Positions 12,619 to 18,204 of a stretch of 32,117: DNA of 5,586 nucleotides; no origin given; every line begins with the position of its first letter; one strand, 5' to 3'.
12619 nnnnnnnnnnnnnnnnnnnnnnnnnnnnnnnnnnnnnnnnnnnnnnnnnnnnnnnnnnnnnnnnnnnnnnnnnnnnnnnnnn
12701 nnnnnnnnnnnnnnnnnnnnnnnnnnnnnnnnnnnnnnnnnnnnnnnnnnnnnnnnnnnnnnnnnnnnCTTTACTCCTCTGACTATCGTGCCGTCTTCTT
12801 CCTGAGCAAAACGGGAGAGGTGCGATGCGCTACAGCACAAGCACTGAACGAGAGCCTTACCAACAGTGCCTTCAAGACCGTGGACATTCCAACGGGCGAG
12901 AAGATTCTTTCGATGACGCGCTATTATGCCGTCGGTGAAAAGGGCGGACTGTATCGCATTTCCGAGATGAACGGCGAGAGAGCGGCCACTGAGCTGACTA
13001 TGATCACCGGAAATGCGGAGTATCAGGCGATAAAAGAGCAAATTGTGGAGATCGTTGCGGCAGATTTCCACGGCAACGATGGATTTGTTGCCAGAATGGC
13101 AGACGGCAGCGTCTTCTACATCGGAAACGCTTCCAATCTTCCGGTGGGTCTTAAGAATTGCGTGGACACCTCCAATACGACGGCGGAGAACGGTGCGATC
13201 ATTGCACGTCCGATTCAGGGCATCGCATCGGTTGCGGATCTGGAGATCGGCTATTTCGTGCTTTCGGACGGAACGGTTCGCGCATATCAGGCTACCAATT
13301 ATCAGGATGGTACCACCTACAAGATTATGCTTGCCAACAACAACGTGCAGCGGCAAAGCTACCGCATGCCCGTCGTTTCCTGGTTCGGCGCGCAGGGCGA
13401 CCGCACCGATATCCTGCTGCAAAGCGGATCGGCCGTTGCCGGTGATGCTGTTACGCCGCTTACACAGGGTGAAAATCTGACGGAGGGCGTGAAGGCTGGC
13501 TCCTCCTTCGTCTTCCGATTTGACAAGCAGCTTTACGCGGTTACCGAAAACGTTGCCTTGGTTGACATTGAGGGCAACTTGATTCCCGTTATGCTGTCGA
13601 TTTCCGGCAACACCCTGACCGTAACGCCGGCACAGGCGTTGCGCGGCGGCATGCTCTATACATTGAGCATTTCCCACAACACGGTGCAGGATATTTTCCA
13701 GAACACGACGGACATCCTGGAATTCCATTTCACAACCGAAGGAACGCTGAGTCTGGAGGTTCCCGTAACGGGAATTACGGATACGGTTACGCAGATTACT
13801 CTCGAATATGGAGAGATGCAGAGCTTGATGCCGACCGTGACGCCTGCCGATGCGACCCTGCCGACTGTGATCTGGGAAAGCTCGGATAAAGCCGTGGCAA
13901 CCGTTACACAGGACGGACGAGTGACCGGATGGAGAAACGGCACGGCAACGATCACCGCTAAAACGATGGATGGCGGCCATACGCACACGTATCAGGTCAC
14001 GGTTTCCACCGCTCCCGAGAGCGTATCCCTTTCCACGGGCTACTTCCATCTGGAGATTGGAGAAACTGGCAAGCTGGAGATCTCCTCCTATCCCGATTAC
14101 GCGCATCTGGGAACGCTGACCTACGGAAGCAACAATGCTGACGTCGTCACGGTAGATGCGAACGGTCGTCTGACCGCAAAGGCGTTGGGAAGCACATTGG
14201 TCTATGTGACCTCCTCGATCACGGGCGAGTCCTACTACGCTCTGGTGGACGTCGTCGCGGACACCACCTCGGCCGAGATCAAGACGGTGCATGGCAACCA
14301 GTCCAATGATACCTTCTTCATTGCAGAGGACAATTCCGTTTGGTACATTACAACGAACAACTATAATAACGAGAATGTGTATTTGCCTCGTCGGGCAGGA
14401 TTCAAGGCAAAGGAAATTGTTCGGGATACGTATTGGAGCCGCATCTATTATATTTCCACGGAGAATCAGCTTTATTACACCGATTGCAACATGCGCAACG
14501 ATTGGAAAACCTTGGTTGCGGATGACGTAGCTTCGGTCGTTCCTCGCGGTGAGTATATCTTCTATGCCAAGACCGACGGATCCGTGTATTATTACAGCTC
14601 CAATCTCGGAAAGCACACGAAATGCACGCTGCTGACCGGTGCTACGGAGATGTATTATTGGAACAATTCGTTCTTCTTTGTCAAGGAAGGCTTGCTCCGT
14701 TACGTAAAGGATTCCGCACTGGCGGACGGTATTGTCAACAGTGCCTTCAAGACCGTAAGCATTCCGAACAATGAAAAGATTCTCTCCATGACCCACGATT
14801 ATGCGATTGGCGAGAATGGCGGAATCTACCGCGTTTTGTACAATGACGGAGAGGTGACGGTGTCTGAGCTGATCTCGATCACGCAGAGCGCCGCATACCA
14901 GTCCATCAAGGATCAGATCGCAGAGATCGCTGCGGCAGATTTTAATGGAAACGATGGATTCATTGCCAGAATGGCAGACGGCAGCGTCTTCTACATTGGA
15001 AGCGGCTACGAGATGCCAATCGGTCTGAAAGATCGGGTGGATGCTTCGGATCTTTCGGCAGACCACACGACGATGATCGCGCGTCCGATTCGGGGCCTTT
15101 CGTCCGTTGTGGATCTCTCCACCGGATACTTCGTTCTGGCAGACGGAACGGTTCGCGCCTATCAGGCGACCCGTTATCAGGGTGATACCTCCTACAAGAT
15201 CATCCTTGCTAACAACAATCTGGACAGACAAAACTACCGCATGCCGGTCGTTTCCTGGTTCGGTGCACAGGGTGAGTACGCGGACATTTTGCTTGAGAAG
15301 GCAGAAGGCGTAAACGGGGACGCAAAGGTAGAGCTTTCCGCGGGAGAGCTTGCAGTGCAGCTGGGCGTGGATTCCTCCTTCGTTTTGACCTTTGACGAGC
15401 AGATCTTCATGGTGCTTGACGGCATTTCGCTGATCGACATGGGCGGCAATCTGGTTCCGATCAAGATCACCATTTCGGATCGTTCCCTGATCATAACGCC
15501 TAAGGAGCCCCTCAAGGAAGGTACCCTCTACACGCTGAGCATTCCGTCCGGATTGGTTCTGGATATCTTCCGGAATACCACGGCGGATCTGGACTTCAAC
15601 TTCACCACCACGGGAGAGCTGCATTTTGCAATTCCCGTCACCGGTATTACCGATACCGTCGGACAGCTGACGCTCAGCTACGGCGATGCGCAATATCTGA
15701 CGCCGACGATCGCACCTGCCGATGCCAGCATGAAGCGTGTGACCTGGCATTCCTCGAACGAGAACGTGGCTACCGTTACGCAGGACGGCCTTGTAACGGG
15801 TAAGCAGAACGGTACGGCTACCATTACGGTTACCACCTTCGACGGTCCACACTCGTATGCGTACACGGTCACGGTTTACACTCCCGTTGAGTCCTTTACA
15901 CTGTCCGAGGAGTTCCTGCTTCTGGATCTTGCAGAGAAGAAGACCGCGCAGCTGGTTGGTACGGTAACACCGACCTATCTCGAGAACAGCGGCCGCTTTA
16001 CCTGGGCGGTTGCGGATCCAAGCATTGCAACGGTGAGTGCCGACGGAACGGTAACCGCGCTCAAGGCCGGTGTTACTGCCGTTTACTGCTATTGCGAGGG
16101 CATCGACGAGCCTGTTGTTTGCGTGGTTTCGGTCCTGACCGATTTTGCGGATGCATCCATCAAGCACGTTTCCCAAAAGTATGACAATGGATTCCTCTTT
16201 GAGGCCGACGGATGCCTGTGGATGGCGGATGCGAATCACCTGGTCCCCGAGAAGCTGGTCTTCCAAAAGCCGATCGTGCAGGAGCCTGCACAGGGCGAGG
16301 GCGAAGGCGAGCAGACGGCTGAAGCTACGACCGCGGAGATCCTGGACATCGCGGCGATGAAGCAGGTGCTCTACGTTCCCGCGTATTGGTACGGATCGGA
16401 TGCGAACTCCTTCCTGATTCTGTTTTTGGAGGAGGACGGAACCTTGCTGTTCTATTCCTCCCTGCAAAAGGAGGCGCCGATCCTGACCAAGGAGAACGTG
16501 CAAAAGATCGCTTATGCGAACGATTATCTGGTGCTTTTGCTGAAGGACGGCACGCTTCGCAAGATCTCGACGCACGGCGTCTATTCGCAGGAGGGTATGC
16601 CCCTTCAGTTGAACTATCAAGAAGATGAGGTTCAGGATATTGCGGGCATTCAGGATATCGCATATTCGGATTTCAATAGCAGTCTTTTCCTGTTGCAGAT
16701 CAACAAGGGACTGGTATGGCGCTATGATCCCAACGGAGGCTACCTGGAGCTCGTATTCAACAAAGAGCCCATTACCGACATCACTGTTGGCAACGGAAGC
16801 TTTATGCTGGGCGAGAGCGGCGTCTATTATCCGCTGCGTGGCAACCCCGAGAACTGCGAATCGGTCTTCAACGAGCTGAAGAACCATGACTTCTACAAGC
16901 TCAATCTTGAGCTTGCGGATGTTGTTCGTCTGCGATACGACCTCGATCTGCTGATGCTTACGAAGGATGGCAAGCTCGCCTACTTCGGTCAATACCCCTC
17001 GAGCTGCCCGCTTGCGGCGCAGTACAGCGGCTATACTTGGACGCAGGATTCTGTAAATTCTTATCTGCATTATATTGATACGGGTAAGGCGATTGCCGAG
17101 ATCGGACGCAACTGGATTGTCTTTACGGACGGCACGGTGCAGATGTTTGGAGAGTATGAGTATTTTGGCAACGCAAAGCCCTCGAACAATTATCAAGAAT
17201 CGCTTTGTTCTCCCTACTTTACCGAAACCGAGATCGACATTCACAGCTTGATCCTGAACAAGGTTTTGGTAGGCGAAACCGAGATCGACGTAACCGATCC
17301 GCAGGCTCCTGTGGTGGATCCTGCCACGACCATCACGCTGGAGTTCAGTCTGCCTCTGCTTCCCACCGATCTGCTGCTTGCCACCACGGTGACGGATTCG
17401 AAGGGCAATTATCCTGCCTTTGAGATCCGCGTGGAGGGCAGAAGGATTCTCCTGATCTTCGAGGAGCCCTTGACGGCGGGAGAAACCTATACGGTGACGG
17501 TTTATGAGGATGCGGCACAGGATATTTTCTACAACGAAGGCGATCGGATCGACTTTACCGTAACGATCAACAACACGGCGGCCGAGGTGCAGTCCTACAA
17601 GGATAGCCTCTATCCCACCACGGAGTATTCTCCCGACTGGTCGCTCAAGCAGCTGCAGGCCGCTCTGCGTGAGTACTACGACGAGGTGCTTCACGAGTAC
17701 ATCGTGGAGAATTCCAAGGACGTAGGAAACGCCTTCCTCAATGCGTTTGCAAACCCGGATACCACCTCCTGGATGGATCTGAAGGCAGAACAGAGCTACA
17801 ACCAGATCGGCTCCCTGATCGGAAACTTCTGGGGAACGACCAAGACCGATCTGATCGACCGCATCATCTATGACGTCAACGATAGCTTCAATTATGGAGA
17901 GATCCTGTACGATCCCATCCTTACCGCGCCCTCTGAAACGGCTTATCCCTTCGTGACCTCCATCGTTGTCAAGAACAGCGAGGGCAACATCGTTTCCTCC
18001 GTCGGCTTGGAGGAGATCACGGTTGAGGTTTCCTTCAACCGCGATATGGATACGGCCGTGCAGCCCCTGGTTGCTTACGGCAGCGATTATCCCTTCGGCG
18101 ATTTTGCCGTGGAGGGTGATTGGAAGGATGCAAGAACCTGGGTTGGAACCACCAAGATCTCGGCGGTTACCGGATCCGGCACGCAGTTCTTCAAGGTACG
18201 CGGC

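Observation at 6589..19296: Giant (12.7 kb) modular S8 protease with an unusual domain series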

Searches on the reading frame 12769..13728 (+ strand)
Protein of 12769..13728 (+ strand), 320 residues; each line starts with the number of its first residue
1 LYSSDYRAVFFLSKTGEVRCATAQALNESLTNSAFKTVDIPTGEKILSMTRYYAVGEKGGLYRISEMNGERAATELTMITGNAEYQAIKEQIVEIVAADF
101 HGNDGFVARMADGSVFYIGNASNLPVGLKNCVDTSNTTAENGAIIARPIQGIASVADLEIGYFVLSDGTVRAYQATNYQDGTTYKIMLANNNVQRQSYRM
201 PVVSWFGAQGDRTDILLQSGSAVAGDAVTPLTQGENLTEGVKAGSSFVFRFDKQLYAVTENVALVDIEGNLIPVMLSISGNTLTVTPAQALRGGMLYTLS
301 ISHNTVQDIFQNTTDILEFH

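Call 10: search_protein_families(library=pfam, proteins=[window:12769-13728:+], max_evalue=1)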
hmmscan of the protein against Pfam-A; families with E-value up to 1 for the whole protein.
window:12769-13728:+ (320 aa): 4 families
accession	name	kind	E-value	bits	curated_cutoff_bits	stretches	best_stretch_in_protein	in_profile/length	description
PF13205.12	Big_5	-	1.5e-07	32.5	23.6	1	235-312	13-93/105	Bacterial Ig-like domain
PF23896.1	DUF7244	-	0.079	13.5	27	0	51-71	21-41/57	Domain of unknown function (DUF7244)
PF00477.22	LEA_5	-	0.1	13.4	40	1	19-76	41-101/109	Small hydrophilic plant seed protein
PF10342.15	Kre9_KNH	-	0.13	13.5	24.6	0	278-309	52-85/94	Kre9/KNH-like N-terminal Ig-like domain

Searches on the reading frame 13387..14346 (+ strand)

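Call 11: search_protein_families(library=pfam, proteins=[window:13387-14346:+], max_evalue=1)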
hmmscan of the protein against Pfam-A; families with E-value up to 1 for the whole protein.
window:13387-14346:+ (320 aa): 7 families
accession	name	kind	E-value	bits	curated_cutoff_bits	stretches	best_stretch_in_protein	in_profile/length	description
PF02368.24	Big_2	-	1.6e-20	73.2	22.8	2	126-200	1-75/79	Bacterial Ig-like domain (group 2)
PF13205.12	Big_5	-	2.5e-08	35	23.6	1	29-117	13-105/105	Bacterial Ig-like domain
PF22359.2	Big-like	-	0.0067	17.1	27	1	170-207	12-47/48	Bacterial Ig-like domain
PF21461.3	HL_N-beta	-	0.022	15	27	1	245-276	15-45/57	Hyaluronate lyase, N-terminal beta-sheet domain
PF23619.1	Ig_VWA7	-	0.091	13.4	27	0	110-140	53-83/104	VWA7 Ig-like domain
PF21139.3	BT_MCC_alpha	-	0.11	13.3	31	1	177-215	27-66/118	Methylcrotonyl-CoA carboxylase, alpha-subunit, BT domain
PF09092.17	Lyase_N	-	0.13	12.5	26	1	102-201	29-126/166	Lyase, N terminal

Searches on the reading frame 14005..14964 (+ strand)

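Call 11: search_protein_families(library=pfam, proteins=[window:14005-14964:+], max_evalue=1)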
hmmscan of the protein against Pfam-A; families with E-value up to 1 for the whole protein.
window:14005-14964:+ (320 aa): 4 families
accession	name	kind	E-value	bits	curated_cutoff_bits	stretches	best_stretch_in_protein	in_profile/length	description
PF02368.24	Big_2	-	7.1e-08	32.7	22.8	1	7-76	5-74/79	Bacterial Ig-like domain (group 2)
PF19759.4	DUF6246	-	0.044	14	27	1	217-297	40-111/185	Family of unknown function (DUF6246)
PF21461.3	HL_N-beta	-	0.063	13.5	27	1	39-70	15-45/57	Hyaluronate lyase, N-terminal beta-sheet domain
PF13517.12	FG-GAP_3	-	0.56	11.3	26.9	0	265-316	9-54/61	FG-GAP-like repeat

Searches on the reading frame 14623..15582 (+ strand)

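Call 11: search_protein_families(library=pfam, proteins=[window:14623-15582:+], max_evalue=1)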
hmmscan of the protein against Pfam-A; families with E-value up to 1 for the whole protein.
window:14623-15582:+ (320 aa): 3 families
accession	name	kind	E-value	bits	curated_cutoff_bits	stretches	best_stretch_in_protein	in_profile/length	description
PF13205.12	Big_5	-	2e-07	32.1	23.6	1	244-318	16-93/105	Bacterial Ig-like domain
PF18869.6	HEPN_RnaseLS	-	0.041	14.7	29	1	100-152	29-81/124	RnaseLS-like HEPN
PF19759.4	DUF6246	-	0.084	13.1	27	1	18-91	41-111/185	Family of unknown function (DUF6246)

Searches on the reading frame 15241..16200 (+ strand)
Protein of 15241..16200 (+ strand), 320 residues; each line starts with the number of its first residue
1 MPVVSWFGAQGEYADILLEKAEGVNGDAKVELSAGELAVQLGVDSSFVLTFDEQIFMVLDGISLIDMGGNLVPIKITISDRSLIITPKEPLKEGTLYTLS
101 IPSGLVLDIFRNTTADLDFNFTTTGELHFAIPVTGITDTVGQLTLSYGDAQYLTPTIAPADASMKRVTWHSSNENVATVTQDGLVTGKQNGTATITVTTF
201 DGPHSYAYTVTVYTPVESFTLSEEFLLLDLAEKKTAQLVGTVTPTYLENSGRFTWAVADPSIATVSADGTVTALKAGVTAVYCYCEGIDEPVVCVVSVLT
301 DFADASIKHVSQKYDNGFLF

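Call 11: search_protein_families(library=pfam, proteins=[window:15241-16200:+], max_evalue=1)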
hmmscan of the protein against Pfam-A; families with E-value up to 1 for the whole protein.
window:15241-16200:+ (320 aa): 9 families
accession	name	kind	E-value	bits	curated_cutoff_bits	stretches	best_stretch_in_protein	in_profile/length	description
PF02368.24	Big_2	-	2.4e-27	95.1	22.8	2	133-204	2-73/79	Bacterial Ig-like domain (group 2)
PF13205.12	Big_5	-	3e-11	44.4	23.6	1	38-123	16-105/105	Bacterial Ig-like domain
PF21461.3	HL_N-beta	-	6.4e-07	29.5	27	2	246-288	7-48/57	Hyaluronate lyase, N-terminal beta-sheet domain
PF22359.2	Big-like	-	5e-05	23.9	27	1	167-198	3-34/48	Bacterial Ig-like domain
PF13629.12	T2SS-T3SS_pil_N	-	0.0014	18.8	23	1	184-212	43-71/72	Pilus formation protein N terminal region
PF20578.4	aBig_2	-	0.0042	17.3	27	1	162-198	32-66/89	Atrophied bacterial Ig domain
PF23486.1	Ig_TMEM132_5th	-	0.023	15.2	28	0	170-198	89-117/137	TMEM132 fifth domain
PF21813.2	DUF6882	-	0.1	12.9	23.9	1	236-273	53-85/142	Family of unknown function (DUF6882)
PF25354.1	Ig_NUP210_16th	-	0.16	11.9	27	0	167-196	30-60/72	NUP210-like, Ig-like domain 16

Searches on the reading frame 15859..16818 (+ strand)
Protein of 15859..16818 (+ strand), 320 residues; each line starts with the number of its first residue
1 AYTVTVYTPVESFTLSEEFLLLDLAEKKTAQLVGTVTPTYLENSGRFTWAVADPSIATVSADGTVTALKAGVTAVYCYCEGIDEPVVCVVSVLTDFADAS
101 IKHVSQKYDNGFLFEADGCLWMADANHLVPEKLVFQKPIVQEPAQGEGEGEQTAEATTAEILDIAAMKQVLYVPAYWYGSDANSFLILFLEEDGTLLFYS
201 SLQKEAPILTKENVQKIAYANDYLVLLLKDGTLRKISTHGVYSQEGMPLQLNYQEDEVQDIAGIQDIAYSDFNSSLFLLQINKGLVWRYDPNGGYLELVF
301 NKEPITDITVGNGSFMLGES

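Call 11: search_protein_families(library=pfam, proteins=[window:15859-16818:+], max_evalue=1)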
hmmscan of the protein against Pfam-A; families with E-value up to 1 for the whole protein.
window:15859-16818:+ (320 aa): 5 families
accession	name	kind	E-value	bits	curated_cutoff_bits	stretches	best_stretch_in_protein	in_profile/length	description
PF02368.24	Big_2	-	2.6e-10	40.6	22.8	1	11-75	3-64/79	Bacterial Ig-like domain (group 2)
PF16755.11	Beta-prop_NUP159_NUP214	-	0.0022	17.8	29.6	1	184-260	120-200/366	NUP159/214 beta propeller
PF21461.3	HL_N-beta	-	0.018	15.3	27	1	40-82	7-48/57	Hyaluronate lyase, N-terminal beta-sheet domain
PF11407.14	RestrictionMunI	-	0.11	12.7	25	1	219-279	114-176/193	Type II restriction enzyme MunI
PF21813.2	DUF6882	-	0.12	12.7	23.9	1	30-67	53-85/142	Family of unknown function (DUF6882)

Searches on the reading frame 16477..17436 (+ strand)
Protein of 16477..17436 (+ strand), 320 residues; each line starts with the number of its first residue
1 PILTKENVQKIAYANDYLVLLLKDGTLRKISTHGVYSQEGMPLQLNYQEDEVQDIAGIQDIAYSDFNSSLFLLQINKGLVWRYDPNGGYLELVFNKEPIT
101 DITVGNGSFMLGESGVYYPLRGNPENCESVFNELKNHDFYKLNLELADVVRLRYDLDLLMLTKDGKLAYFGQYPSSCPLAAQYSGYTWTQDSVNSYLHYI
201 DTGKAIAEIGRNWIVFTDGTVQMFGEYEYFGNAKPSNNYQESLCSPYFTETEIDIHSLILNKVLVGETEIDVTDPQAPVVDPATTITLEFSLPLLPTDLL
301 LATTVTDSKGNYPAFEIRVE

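Call 11: search_protein_families(library=pfam, proteins=[window:16477-17436:+], max_evalue=1)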
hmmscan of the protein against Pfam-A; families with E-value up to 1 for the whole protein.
window:16477-17436:+ (320 aa): 2 families
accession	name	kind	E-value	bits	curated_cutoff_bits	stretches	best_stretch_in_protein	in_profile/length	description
PF11407.14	RestrictionMunI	-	0.11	12.6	25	1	14-73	115-176/193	Type II restriction enzyme MunI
PF06576.17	DUF1133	-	0.27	11.1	23.1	1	215-254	22-61/176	Protein of unknown function (DUF1133)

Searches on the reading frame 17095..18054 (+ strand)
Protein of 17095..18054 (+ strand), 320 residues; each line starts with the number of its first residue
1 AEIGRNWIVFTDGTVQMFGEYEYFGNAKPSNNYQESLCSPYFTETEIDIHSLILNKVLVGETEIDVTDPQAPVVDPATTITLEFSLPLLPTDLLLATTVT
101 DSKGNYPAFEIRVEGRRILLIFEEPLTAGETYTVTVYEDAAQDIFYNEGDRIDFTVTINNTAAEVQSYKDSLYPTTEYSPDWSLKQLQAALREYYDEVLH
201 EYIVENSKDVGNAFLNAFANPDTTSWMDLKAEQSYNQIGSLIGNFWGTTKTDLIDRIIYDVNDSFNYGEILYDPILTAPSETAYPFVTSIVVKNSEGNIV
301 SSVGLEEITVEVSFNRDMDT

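Call 11: search_protein_families(library=pfam, proteins=[window:17095-18054:+], max_evalue=1)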
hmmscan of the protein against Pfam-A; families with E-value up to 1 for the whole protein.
window:17095-18054:+ (320 aa): 3 families
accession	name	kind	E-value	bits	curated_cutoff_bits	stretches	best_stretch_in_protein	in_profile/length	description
PF13205.12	Big_5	-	9.3e-09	36.4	23.6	1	71-147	16-93/105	Bacterial Ig-like domain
PF19465.4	DUF6002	-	0.12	11.5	25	1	154-224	9-80/447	Family of unknown function (DUF6002)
PF06576.17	DUF1133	-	0.24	11.2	23.1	1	9-48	22-61/176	Protein of unknown function (DUF1133)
